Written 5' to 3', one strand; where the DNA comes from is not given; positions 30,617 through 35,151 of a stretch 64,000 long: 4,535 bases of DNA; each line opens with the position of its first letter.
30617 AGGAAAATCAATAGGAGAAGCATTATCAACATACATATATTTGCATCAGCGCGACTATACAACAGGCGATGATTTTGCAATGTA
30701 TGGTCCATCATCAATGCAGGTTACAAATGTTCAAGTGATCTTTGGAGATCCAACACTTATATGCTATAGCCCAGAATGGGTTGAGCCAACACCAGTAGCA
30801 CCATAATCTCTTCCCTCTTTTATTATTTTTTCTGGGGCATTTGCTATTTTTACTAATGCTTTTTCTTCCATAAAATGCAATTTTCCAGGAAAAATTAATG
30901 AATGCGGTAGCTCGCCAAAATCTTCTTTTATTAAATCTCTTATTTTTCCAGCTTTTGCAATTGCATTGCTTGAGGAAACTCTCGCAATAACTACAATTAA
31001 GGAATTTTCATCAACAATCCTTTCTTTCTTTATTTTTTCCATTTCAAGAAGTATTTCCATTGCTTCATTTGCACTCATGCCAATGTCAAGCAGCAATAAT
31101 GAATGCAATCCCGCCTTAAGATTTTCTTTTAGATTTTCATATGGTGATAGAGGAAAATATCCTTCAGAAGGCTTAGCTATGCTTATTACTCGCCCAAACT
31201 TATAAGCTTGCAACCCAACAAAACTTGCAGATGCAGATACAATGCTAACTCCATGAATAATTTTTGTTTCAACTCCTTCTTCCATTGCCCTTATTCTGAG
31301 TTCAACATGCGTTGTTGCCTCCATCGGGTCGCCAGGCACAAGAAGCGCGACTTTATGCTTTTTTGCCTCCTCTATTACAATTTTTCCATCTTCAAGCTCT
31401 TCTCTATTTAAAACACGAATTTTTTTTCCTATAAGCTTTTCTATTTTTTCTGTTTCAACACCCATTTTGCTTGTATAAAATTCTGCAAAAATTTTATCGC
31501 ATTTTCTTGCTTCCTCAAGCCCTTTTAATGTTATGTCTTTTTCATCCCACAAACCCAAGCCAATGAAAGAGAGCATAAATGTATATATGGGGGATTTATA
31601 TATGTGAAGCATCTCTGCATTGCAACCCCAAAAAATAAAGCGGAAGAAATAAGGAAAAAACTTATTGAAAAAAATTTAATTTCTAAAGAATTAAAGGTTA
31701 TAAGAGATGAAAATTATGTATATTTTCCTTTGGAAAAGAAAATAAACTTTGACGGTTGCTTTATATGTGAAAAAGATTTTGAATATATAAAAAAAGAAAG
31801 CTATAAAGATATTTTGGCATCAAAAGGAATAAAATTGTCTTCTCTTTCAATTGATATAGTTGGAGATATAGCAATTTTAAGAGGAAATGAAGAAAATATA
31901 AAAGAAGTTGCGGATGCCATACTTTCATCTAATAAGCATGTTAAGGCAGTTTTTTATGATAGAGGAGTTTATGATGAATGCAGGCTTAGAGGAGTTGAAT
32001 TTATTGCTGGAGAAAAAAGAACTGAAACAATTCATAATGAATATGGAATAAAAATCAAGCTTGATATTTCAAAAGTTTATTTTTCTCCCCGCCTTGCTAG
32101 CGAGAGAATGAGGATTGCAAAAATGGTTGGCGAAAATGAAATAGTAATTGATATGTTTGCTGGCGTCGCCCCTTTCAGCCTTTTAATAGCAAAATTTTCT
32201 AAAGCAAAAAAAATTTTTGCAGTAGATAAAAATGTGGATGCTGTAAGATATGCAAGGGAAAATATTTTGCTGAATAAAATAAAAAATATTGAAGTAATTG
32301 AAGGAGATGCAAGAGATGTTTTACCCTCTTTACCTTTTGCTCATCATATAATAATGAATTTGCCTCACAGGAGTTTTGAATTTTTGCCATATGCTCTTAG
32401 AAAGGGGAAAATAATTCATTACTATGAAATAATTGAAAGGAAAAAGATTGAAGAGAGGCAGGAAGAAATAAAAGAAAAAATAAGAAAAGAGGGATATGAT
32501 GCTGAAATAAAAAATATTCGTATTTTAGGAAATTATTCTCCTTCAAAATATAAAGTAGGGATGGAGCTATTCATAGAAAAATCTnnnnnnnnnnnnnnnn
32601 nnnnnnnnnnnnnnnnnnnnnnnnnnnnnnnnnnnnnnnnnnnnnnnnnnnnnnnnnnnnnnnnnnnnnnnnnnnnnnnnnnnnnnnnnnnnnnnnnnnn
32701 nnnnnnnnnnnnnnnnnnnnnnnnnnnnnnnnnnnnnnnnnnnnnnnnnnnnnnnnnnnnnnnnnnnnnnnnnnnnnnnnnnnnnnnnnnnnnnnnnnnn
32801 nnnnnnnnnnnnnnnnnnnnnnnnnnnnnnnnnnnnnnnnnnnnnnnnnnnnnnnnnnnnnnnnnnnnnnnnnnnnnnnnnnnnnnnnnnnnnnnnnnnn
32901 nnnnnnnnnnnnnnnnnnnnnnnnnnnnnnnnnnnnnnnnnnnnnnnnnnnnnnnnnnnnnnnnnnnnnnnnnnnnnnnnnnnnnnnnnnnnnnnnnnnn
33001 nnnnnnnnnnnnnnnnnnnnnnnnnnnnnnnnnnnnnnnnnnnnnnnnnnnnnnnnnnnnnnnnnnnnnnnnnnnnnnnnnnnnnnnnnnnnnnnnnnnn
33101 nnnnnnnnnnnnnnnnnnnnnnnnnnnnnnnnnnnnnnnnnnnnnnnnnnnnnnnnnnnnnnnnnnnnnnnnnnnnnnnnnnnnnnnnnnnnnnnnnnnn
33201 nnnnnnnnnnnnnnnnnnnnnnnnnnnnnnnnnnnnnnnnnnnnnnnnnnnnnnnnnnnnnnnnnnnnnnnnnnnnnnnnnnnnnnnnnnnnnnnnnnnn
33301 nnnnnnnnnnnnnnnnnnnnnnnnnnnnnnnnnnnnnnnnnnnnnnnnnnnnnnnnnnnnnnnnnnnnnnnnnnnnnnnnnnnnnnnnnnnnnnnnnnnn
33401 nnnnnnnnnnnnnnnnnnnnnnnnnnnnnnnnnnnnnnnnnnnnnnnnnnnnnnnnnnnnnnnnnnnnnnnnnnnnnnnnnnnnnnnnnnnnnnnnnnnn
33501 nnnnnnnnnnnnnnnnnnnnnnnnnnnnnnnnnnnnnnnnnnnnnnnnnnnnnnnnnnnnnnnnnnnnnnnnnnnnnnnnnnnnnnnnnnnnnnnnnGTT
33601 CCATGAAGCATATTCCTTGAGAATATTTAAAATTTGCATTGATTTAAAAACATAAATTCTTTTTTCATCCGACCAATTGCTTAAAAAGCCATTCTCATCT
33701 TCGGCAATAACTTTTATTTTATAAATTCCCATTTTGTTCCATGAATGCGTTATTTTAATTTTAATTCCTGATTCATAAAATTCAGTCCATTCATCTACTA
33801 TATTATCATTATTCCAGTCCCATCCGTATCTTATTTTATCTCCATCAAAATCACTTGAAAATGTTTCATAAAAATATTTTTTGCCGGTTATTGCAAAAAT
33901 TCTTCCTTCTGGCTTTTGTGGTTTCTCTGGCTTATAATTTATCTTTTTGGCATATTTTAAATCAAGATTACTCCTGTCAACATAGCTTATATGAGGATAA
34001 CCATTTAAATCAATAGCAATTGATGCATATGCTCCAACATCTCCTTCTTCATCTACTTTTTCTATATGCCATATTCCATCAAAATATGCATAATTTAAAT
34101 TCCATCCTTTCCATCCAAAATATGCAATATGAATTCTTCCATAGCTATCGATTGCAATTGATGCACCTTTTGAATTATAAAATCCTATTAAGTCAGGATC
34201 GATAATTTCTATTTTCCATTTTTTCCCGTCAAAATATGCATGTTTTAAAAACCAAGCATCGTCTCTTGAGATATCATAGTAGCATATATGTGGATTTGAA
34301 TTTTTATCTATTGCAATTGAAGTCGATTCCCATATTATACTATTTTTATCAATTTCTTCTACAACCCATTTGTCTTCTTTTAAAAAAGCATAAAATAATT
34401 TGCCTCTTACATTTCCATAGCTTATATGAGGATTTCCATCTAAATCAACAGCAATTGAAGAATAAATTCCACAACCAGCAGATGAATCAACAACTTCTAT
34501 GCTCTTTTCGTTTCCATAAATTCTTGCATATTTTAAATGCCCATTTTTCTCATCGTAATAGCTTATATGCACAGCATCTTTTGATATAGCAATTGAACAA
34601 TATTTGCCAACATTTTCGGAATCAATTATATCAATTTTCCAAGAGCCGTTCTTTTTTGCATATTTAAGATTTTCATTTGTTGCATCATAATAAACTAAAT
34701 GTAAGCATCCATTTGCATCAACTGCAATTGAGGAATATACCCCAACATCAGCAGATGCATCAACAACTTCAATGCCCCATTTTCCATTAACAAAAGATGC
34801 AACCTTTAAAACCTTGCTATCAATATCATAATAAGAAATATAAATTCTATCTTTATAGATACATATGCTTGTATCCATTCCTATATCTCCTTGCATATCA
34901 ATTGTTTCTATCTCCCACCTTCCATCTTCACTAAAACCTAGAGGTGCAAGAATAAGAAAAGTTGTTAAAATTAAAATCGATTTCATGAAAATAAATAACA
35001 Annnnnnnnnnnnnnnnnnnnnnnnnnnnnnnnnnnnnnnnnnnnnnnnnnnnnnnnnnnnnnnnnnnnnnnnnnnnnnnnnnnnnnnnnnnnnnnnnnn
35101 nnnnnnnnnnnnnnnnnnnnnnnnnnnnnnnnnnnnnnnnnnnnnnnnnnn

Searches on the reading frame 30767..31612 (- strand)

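Call 30: search_protein_families(library=pfam, proteins=[window:30767-31612:-])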
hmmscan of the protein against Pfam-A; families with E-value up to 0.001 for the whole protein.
window:30767-31612:- (282 aa): 1 family
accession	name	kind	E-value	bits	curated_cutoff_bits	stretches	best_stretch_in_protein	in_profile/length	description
PF00590.25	TP_methylase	-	4.6e-23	82.7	27.8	1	13-226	1-210/212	Tetrapyrrole (Corrin/Porphyrin) Methylases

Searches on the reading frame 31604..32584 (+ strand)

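Call 30: search_protein_families(library=pfam, proteins=[window:31604-32584:+])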
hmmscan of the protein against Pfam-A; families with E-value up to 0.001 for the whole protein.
window:31604-32584:+ (327 aa): 9 families
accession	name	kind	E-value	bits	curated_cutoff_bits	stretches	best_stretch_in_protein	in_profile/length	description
PF02475.24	TRM5-TYW2_MTfase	-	1.2e-48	165.6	28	1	142-298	1-161/164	TRM5/TYW2 methyltransferase domain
PF18093.7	Trm5_N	-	1.2e-12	47.8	22.7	1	5-48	1-44/47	tRNA methyltransferase 5 N-terminal domain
PF13847.12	Methyltransf_31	-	6.7e-08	32.8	27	1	178-246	4-71/145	Methyltransferase domain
PF05175.20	MTS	-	3.2e-07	30.6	23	1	178-256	32-109/170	Methyltransferase small domain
PF25133.1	TYW2_N_2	-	1.1e-06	29.1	27.7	1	69-138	7-78/79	TYW2 N-terminal domain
PF06325.19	PrmA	-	8.8e-05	22.6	22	1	173-231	157-215/296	Ribosomal protein L11 methyltransferase (PrmA)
PF12847.13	Methyltransf_18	-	0.00029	21.3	27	0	167-239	3-77/151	Methyltransferase domain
PF13649.12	Methyltransf_25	-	0.00046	21.3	27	0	181-249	1-69/97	Methyltransferase domain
PF02390.23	Methyltransf_4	-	0.00068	19.6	24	0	178-242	2-66/173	Putative methyltransferase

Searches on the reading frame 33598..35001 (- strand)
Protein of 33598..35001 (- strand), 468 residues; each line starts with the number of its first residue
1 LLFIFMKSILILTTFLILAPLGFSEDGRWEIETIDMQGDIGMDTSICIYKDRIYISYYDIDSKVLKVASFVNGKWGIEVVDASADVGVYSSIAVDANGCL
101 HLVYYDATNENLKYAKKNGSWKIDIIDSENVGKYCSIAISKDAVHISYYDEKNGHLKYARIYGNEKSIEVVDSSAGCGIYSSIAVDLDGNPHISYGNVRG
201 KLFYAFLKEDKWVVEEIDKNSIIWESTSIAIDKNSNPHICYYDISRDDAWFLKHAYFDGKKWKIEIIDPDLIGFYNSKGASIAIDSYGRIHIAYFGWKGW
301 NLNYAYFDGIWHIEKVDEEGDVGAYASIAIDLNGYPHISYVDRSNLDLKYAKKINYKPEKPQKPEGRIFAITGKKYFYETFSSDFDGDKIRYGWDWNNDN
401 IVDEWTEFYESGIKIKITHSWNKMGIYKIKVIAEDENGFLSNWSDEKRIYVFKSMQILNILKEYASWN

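Call 14: search_protein_families(library=ncbifam, proteins=[window:33598-35001:-])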
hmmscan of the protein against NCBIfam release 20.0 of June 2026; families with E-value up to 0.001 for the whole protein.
window:33598-35001:- (468 aa): 0 families

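Call 32: search_protein_families(library=pfam, proteins=[window:33598-35001:-])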
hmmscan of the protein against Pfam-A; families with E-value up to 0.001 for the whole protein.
window:33598-35001:- (468 aa): 4 families
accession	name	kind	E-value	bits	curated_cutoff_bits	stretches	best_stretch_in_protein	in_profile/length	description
PF15892.11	BNR_4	-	1.3e-10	41.6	27.3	1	209-265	210-267/272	BNR repeat-containing family member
PF18310.7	DUF5605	-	1.1e-05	25.8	25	0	233-268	8-41/73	Domain of unknown function (DUF5605)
PF00801.26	PKD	-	7.6e-05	23.1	23.5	1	380-441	18-73/80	PKD domain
PF18911.6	PKD_4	-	0.00031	21.2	27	1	377-447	22-81/85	PKD domain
